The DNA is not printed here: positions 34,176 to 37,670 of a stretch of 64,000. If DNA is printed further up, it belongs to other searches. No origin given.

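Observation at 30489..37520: ECF sigma / anti-sigma(PKD) module preceding two large secreted PKD/IPT surface proteins, with a palindromic operator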

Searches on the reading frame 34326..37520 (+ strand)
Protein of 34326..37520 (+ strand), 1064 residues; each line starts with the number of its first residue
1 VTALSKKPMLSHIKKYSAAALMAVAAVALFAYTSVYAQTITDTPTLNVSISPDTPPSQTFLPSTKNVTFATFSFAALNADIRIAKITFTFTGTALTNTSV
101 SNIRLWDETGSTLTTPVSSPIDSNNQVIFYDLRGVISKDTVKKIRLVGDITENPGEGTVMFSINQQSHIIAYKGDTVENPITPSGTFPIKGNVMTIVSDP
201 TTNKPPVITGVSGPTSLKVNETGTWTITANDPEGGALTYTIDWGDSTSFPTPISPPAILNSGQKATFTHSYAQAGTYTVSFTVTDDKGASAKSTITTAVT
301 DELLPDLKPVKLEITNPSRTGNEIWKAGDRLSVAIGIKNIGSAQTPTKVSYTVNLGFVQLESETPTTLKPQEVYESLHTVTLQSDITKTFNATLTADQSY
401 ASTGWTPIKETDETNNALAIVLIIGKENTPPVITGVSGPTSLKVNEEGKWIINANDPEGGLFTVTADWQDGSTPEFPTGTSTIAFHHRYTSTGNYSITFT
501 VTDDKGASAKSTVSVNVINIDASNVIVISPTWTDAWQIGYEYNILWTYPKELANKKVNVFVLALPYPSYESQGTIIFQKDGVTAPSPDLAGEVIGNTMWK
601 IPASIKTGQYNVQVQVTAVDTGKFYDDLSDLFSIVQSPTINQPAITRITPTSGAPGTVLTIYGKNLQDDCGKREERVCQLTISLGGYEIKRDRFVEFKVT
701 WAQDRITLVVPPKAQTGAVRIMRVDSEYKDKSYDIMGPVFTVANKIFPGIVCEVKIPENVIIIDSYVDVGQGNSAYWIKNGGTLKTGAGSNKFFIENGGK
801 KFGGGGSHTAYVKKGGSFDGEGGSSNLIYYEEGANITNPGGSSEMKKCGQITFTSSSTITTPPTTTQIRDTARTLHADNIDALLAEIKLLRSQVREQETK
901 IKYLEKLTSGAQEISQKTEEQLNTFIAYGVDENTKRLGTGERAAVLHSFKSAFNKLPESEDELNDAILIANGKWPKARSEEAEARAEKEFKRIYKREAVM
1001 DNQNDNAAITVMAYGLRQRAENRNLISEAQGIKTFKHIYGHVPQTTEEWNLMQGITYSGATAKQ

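Call 6: search_protein_families(library=pfam, proteins=[window:34326-37520:+], max_evalue=0.1)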
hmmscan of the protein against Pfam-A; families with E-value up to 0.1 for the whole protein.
window:34326-37520:+ (1064 aa): 17 families
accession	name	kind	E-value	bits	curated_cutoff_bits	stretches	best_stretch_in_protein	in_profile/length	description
PF18911.6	PKD_4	-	5.6e-20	71.6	27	2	203-298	1-82/85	PKD domain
PF00801.26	PKD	-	7.4e-15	55.2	23.5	2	212-294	7-76/80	PKD domain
PF17963.7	Big_9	-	1.2e-08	36.2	23.6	2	203-296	1-87/89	Bacterial Ig domain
PF22352.2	K319L-like_PKD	-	7.4e-07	29.5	27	2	468-517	33-84/84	K319L-like, PKD domain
PF17892.7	Cadherin_5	-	4.3e-06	26.9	26.5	1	451-517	30-97/98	Cadherin-like domain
PF15418.12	DUF4625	-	9.3e-06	26.4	27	0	491-517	104-130/131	Domain of unknown function (DUF4625)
PF19077.6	Big_13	-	1.1e-05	26.3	27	0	259-298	58-98/102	Bacterial Ig-like domain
PF08329.16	ChitinaseA_N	-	0.0026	17.9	21.2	0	263-317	71-125/133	Chitinase A, N-terminal domain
PF05622.17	HOOK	-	0.0032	16.7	35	1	872-948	419-494/514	HOOK protein coiled-coil region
PF07056.16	DUF1335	-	0.011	16.3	25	1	134-184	39-89/131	Protein of unknown function (DUF1335)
PF16403.11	Bact_surface_Ig-like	-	0.013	16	27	0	491-517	45-71/71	Bacterial surface protein, Ig-like domain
PF18994.6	Prophage_tailD1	-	0.014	16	23.6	0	265-289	18-42/84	Prophage endopeptidase tail N-terminal domain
PF01105.29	EMP24_GP25L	-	0.019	15.5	25.9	0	260-326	7-55/182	emp24/gp25L/p24 family/GOLD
PF22021.2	RbmA-like_FnIII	-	0.026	14.8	27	0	600-627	77-104/111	RbmA-like, FnIII domain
PF07160.18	SKA1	-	0.033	14.4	29.6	1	851-994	6-130/243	Spindle and kinetochore-associated protein 1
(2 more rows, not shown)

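Call 7: search_protein_families(library=ncbifam, proteins=[window:34326-37520:+], max_evalue=0.1)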
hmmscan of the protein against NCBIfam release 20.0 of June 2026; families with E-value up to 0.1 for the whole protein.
window:34326-37520:+ (1064 aa): 4 families
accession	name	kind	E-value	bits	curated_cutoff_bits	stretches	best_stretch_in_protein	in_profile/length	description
NF058578.1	CPR_pilus_PamR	equivalog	5.7e-12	45.1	300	2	234-294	176-233/297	pilus system RbmA-like protein PamR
NF012211.1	tand_rpt_95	domain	9.7e-07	28.7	90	1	451-521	16-88/98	tandem-95 repeat protein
NF033932.1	LapB_rpt_80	domain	0.00016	21.9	45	0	275-305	1-32/83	LapB repeat-containing protein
TIGR03769.1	P_ac_wall_RPT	domain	0.021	15.3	30.9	0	272-298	10-40/41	TIGR03769 domain-containing protein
